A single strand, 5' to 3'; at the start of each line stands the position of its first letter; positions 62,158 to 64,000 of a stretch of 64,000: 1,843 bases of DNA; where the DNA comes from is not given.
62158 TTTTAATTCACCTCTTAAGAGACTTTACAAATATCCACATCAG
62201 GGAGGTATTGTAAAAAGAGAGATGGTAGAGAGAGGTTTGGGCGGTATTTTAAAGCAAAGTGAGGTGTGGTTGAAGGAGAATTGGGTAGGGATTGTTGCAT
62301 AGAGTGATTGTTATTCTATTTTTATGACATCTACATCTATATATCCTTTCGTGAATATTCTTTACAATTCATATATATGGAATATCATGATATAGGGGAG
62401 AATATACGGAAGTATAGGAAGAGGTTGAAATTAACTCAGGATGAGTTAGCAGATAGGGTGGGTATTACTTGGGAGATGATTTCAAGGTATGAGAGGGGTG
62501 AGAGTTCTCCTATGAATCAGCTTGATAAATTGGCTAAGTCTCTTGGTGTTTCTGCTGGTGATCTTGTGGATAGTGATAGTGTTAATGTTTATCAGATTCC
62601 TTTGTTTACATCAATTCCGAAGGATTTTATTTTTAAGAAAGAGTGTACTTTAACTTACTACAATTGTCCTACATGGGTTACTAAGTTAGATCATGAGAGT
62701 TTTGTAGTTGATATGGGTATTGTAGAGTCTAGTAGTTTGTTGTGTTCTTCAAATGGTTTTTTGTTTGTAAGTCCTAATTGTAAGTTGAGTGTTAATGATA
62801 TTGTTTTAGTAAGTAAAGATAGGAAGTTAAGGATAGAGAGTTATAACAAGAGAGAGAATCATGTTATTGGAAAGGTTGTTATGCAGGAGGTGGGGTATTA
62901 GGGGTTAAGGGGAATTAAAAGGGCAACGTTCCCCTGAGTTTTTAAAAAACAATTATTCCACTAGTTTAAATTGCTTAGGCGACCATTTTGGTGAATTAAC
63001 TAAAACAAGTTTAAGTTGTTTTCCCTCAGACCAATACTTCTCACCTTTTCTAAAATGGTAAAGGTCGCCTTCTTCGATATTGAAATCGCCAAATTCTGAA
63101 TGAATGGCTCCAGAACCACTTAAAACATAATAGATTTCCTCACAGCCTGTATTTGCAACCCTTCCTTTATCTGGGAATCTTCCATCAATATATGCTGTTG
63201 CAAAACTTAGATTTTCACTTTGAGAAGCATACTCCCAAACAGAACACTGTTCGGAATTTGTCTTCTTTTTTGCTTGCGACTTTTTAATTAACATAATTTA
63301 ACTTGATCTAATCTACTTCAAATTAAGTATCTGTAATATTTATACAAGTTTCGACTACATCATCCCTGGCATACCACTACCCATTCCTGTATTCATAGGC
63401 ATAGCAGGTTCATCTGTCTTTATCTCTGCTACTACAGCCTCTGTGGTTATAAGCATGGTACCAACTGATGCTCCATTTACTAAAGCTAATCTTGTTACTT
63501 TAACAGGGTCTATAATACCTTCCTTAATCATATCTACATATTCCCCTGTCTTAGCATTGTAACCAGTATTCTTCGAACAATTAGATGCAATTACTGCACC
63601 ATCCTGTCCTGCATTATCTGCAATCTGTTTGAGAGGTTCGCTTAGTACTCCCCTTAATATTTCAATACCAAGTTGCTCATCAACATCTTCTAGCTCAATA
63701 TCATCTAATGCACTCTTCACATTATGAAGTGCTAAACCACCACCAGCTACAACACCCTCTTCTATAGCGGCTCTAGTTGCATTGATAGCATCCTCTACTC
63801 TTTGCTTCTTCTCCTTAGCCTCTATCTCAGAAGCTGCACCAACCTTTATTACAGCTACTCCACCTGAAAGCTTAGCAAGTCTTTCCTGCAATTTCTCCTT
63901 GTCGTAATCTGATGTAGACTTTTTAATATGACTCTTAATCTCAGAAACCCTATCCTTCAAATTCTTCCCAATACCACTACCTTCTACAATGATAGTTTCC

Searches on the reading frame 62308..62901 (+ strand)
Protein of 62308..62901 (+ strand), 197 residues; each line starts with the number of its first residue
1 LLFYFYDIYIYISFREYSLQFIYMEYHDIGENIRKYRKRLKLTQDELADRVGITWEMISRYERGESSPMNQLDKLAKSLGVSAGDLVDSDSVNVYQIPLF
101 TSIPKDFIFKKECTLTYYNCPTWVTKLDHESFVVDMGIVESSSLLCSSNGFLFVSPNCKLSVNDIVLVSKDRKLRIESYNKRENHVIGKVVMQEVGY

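Call 27: search_protein_families(library=pfam, proteins=[window:62308-62901:+], max_evalue=0.01)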
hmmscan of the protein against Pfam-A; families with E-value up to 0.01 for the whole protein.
window:62308-62901:+ (197 aa): 7 families
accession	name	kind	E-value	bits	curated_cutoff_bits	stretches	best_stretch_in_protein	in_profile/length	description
PF01381.28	HTH_3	-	2.7e-12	47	23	1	33-85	1-54/55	Helix-turn-helix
PF12844.13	HTH_19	-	4.6e-08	33.3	30.2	1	30-87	1-59/64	Helix-turn-helix domain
PF13560.12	HTH_31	-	4.8e-08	33.6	27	1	29-87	2-61/64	Helix-turn-helix domain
PF13443.12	HTH_26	-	5.5e-08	33.4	22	1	32-88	1-59/63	Cro/C1-type HTH DNA-binding domain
PF15731.11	MqsA_antitoxin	-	1.1e-05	26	30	1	30-78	71-119/131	Antitoxin component of bacterial toxin-antitoxin system, MqsA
PF22495.2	HTH_92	-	0.003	17.3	27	1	34-68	1-35/45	RsaL-like HTH domain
PF13545.12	HTH_Crp_2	-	0.0069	16.8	27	0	37-60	18-41/70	Crp-like helix-turn-helix domain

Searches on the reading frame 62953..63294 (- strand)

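Call 27: search_protein_families(library=pfam, proteins=[window:62953-63294:-], max_evalue=0.01)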
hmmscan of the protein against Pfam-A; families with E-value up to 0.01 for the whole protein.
window:62953-63294:- (113 aa): 1 family
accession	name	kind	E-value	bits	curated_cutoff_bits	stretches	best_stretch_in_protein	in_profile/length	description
PF07883.17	Cupin_2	-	0.0005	20.2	27.2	1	51-87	19-54/70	Cupin domain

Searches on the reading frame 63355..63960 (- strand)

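Call 27: search_protein_families(library=pfam, proteins=[window:63355-63960:-], max_evalue=0.01)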
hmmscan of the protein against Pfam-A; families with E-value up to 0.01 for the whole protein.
window:63355-63960:- (201 aa): 1 family
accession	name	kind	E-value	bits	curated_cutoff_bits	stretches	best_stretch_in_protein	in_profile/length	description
PF00118.29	Cpn60_TCP1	-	2.4e-23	83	34.3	1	31-179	331-488/490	TCP-1/cpn60 chaperonin family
